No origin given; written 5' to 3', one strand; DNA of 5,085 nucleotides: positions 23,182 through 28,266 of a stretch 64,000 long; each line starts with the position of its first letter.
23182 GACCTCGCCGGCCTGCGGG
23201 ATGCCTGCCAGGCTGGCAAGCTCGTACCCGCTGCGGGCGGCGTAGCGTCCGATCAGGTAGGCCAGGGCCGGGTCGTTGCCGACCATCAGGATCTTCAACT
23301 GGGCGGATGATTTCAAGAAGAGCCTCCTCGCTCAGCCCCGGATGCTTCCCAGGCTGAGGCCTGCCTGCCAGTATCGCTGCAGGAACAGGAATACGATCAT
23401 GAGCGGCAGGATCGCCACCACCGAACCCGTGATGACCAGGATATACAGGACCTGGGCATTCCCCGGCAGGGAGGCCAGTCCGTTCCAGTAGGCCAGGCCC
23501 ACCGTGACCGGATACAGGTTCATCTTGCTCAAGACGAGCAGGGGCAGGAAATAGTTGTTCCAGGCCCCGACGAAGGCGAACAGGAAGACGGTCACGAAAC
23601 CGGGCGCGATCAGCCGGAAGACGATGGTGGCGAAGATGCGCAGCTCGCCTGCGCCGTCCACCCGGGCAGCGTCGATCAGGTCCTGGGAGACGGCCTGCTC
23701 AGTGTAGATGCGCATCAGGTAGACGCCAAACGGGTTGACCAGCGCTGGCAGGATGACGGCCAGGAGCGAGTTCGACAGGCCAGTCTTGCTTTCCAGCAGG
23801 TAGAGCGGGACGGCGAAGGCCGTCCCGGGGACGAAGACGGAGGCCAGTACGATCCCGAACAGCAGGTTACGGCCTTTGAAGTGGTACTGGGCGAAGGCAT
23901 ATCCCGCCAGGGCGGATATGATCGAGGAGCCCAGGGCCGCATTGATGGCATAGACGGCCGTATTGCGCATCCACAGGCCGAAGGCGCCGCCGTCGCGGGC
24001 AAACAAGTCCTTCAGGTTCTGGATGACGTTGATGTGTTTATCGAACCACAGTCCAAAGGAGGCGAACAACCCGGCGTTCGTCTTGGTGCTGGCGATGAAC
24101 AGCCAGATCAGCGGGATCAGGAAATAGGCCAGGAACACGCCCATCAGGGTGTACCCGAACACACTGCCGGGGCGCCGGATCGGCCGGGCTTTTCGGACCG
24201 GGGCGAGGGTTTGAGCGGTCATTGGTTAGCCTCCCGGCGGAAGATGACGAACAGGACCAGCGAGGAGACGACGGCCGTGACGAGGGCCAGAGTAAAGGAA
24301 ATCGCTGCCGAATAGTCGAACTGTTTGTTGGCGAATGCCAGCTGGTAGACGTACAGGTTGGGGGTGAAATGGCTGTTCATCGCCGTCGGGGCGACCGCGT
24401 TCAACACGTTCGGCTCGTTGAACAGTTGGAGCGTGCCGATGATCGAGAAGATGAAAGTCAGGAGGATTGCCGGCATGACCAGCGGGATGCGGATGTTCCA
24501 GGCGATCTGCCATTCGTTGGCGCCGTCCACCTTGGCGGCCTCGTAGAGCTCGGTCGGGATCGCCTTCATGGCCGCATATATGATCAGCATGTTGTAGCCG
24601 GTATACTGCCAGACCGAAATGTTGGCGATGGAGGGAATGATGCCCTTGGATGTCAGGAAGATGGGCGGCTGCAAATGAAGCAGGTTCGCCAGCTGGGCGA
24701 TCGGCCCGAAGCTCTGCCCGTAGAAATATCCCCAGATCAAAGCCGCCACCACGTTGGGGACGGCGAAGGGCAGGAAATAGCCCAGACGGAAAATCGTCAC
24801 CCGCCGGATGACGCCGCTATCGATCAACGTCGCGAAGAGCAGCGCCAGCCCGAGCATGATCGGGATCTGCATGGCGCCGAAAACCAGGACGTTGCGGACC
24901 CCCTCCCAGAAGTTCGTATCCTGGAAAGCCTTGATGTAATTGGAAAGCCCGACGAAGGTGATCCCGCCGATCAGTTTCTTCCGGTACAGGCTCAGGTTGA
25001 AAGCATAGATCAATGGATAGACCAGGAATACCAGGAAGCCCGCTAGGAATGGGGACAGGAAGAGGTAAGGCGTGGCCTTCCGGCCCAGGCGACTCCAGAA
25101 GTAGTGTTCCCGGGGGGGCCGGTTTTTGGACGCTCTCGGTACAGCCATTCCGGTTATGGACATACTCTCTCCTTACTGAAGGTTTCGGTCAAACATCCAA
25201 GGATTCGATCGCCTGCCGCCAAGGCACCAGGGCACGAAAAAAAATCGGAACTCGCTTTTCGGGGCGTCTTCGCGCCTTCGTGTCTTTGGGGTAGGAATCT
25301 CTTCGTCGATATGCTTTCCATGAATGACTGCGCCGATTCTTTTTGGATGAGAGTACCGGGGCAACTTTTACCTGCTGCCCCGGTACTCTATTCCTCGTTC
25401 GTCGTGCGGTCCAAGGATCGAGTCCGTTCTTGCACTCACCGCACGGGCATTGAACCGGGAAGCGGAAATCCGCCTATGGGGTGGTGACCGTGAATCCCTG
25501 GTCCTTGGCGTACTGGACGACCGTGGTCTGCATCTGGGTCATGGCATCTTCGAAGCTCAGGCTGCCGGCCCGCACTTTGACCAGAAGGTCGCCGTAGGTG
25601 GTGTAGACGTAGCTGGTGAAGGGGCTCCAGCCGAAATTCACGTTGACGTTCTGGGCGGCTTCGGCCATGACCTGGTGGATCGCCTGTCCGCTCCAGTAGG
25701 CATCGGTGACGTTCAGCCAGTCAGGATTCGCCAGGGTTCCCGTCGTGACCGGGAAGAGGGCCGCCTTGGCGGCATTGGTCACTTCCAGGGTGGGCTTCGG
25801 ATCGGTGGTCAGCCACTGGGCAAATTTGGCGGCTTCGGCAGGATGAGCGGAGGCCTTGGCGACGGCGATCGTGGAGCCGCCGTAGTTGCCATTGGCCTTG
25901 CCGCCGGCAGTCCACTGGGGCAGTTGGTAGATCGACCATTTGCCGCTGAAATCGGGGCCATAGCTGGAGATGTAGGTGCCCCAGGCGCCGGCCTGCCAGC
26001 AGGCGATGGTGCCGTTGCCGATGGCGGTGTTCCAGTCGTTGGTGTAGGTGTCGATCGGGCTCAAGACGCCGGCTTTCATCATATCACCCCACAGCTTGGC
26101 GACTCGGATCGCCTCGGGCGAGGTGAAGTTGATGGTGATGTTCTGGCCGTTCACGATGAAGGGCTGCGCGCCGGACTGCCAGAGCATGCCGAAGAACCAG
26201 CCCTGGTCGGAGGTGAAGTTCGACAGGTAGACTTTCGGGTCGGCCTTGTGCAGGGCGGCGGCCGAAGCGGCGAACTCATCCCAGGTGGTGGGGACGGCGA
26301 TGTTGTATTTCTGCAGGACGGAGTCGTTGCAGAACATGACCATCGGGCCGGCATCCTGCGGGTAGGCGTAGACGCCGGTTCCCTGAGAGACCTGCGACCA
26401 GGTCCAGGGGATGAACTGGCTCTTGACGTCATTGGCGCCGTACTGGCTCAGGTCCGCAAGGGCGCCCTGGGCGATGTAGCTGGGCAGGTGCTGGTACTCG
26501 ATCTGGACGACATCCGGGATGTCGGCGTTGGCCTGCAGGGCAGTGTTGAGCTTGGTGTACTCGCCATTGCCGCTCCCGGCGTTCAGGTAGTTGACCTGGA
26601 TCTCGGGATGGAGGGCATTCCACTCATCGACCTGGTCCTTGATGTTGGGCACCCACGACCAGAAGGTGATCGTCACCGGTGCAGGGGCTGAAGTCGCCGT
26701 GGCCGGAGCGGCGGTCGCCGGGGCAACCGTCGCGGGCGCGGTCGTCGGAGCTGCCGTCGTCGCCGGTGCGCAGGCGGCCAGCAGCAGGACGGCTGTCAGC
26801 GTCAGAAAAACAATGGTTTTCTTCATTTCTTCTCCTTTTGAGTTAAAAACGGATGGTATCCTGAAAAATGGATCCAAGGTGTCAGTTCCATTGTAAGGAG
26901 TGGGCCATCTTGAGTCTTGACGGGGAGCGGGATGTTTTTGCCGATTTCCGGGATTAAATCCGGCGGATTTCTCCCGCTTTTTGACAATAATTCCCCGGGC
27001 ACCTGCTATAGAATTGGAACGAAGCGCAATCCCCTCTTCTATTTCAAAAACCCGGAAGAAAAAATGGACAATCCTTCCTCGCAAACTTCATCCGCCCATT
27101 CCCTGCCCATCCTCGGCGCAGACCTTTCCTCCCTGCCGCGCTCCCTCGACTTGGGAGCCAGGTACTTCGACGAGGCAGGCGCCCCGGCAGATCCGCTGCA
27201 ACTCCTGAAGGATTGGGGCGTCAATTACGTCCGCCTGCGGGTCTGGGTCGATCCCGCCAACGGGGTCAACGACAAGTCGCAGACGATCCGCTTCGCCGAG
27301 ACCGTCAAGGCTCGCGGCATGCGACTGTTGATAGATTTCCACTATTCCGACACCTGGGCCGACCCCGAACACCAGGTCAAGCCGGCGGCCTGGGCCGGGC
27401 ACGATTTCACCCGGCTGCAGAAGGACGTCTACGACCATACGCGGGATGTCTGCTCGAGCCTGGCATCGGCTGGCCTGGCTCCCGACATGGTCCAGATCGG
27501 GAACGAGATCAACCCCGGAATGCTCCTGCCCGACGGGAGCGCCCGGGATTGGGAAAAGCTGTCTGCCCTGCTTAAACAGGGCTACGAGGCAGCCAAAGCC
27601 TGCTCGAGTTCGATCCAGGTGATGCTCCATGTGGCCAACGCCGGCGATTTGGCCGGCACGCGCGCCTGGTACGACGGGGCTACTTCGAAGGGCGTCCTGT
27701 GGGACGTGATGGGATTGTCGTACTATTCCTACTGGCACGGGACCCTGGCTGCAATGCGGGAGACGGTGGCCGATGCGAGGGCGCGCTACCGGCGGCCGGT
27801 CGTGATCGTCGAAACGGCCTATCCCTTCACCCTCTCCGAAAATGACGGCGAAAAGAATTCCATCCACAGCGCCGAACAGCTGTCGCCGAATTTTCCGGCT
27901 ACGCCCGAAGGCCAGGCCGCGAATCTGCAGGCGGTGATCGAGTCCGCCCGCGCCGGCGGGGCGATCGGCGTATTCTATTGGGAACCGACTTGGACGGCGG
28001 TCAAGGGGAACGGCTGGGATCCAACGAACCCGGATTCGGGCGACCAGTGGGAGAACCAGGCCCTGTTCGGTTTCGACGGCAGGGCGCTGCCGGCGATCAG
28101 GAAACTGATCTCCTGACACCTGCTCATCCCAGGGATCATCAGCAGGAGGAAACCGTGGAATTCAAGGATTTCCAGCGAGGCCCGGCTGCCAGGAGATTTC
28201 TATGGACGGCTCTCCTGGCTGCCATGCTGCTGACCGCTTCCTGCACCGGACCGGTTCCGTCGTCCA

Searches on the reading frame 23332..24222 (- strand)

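Call 50: search_protein_families(library=pfam, proteins=[window:23332-24222:-], max_evalue=0.00001)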
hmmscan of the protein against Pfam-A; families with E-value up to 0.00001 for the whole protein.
window:23332-24222:- (296 aa): 1 family
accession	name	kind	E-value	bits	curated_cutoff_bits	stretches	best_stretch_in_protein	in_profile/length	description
PF00528.27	BPD_transp_1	-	1.1e-15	58.3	26.4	1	105-284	3-177/184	Binding-protein-dependent transport system inner membrane component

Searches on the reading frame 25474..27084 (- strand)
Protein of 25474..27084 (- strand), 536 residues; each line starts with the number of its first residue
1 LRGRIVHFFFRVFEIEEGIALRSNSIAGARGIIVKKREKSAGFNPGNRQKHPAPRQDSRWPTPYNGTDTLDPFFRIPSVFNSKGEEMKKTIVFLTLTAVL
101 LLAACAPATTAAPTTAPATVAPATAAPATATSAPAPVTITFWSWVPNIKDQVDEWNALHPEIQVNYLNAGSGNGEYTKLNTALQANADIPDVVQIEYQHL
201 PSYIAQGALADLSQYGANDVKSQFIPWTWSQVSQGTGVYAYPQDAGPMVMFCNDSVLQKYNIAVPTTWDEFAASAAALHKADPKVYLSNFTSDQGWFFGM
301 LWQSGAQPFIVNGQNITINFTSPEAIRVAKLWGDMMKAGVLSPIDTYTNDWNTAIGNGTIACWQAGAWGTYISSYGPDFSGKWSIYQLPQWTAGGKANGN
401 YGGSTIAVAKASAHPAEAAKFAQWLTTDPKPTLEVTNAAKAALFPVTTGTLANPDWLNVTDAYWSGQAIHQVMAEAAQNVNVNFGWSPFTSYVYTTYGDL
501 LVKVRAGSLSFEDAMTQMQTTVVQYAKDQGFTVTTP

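Call 50: search_protein_families(library=pfam, proteins=[window:25474-27084:-], max_evalue=0.00001)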
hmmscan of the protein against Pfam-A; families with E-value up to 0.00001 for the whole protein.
window:25474-27084:- (536 aa): 1 family
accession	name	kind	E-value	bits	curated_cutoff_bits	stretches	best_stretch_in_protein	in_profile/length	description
PF01547.30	SBP_bac_1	-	1.7e-34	120.6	26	1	149-428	11-303/307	Bacterial extracellular solute-binding protein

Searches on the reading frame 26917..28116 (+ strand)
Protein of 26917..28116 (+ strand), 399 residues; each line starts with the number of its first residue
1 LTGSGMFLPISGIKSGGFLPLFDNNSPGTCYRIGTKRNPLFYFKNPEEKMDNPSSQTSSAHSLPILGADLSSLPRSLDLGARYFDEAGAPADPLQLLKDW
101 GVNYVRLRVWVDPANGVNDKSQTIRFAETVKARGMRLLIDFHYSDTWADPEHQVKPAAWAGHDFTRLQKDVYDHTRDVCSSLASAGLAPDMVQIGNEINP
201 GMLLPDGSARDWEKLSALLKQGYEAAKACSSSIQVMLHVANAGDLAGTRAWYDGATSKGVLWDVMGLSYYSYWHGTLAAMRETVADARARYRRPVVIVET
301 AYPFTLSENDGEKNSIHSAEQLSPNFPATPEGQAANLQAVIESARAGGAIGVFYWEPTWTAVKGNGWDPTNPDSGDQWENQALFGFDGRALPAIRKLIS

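Call 50: search_protein_families(library=pfam, proteins=[window:26917-28116:+], max_evalue=0.00001)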
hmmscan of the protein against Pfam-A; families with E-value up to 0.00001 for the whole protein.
window:26917-28116:+ (399 aa): 1 family
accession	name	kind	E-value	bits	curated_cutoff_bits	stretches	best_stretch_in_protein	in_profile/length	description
PF07745.19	Glyco_hydro_53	-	4.1e-112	375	24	1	65-395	1-338/340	Glycosyl hydrolase family 53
